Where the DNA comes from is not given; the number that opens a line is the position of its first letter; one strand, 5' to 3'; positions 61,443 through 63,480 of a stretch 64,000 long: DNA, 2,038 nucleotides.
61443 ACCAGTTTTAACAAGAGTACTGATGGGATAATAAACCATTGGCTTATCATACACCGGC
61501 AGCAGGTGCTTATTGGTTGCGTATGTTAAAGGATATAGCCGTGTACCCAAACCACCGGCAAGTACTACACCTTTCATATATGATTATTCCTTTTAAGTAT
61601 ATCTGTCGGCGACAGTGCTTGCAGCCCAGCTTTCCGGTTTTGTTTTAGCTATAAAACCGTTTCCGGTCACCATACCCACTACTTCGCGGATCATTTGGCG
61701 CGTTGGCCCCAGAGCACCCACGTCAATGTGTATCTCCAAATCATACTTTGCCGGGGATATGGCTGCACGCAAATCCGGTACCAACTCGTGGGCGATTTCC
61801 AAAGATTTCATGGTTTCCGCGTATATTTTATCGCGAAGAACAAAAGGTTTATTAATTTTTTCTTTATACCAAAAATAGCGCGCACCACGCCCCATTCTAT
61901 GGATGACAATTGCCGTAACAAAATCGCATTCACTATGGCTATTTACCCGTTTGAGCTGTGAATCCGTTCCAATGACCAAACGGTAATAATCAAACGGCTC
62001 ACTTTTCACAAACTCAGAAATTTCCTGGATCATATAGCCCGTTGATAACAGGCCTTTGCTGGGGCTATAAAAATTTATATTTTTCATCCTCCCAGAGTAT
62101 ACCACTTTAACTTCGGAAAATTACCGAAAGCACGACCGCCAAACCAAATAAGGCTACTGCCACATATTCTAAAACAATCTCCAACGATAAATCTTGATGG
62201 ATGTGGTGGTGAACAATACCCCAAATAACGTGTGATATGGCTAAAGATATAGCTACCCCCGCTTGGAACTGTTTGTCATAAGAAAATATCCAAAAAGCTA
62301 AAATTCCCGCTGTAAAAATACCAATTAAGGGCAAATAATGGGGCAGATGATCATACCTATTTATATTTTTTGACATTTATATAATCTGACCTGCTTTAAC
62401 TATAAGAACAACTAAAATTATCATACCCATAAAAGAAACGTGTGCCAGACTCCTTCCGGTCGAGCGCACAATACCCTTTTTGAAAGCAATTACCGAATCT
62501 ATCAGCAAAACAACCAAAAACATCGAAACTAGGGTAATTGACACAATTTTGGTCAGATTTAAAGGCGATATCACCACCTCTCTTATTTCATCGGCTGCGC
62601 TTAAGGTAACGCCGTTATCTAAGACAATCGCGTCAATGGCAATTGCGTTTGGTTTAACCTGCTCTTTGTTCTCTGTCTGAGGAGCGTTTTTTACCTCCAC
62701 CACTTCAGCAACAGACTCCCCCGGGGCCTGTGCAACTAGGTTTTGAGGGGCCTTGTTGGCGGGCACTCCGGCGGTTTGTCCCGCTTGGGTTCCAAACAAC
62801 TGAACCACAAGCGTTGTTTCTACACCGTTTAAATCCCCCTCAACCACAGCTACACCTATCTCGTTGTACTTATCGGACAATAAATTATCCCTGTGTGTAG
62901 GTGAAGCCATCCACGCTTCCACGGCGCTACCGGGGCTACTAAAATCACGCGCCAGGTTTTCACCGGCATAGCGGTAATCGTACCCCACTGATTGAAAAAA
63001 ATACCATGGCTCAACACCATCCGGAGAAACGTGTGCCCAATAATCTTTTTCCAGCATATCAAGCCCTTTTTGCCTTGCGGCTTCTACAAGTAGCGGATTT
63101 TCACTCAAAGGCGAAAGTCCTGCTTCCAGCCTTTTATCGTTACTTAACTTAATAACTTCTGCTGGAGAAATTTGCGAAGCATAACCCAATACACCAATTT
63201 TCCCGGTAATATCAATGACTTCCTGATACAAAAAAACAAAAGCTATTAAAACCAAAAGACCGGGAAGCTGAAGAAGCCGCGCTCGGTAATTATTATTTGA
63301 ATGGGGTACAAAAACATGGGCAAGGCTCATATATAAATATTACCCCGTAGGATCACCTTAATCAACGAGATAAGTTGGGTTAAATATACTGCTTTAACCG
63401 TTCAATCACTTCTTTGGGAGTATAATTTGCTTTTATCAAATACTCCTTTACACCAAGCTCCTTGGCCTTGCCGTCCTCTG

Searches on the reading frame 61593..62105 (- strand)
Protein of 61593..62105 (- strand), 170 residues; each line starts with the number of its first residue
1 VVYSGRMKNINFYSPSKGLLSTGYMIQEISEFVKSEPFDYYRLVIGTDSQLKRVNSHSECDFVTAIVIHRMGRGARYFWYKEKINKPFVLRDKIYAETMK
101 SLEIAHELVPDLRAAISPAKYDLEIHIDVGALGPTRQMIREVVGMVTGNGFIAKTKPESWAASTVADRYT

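Call 56: search_protein_families(library=pfam, proteins=[window:61593-62105:-], max_evalue=0.01)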
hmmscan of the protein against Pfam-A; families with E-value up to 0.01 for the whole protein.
window:61593-62105:- (170 aa): 1 family
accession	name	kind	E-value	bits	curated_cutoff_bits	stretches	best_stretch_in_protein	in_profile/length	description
PF04308.18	RNaseH_like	-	3.6e-47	160.3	25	1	25-170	2-144/145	Ribonuclease H-like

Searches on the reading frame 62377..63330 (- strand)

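Call 56: search_protein_families(library=pfam, proteins=[window:62377-63330:-], max_evalue=0.01)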
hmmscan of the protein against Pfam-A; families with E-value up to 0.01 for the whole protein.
window:62377-63330:- (317 aa): 1 family
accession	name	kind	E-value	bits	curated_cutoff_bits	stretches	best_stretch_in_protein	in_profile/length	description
PF00188.32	CAP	-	2e-15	58.1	21.1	1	63-177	4-115/117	Cysteine-rich secretory protein family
